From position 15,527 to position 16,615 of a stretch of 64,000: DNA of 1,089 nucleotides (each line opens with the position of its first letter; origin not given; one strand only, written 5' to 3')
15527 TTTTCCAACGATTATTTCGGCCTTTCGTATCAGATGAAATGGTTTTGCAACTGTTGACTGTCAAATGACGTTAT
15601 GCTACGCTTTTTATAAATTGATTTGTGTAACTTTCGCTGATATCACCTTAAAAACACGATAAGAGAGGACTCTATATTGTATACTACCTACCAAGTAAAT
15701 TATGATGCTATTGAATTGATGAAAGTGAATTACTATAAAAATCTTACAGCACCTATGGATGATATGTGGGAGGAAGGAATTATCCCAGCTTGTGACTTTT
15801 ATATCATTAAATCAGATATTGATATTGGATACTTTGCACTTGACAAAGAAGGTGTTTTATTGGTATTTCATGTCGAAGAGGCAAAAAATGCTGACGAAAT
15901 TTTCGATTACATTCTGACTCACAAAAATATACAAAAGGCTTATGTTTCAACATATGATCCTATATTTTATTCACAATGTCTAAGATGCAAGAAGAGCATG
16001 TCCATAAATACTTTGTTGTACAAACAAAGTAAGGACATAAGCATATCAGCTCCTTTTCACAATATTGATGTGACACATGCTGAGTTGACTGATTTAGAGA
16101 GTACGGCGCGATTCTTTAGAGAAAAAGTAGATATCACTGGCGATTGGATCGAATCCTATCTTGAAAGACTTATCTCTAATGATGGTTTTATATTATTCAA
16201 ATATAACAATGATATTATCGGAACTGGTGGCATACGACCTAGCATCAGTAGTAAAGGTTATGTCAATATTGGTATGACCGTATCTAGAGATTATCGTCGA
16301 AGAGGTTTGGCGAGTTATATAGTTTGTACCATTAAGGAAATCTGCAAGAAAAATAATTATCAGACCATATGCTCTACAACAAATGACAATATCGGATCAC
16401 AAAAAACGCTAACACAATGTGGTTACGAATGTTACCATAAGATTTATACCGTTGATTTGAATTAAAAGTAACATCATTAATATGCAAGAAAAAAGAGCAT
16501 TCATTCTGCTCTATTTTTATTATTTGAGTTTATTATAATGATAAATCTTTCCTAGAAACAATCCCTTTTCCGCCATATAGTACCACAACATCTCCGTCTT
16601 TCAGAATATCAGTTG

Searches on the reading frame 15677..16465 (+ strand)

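Call 12: search_protein_families(library=pfam, proteins=[window:15677-16465:+], max_evalue=0.001)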
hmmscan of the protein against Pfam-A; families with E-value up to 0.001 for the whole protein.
window:15677-16465:+ (262 aa): 4 families
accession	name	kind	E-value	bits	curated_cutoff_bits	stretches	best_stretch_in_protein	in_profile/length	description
PF18015.7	Acetyltransf_19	-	1.5e-24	86.9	23.8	1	8-117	1-112/113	Acetyltransferase (GNAT) domain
PF00583.31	Acetyltransf_1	-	1.2e-10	42.1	20.7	1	160-250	27-116/116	Acetyltransferase (GNAT) family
PF13302.13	Acetyltransf_3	-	3.7e-07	31.4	25.4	1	143-250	24-137/138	Acetyltransferase (GNAT) domain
PF13508.13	Acetyltransf_7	-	2.9e-05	24.8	27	1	170-250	4-82/84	Acetyltransferase (GNAT) domain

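Call 64: search_protein_families(library=ncbifam, proteins=[window:15677-16465:+], max_evalue=0.00001)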
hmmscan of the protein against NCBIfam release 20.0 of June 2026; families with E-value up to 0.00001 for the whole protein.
window:15677-16465:+ (262 aa): 0 families
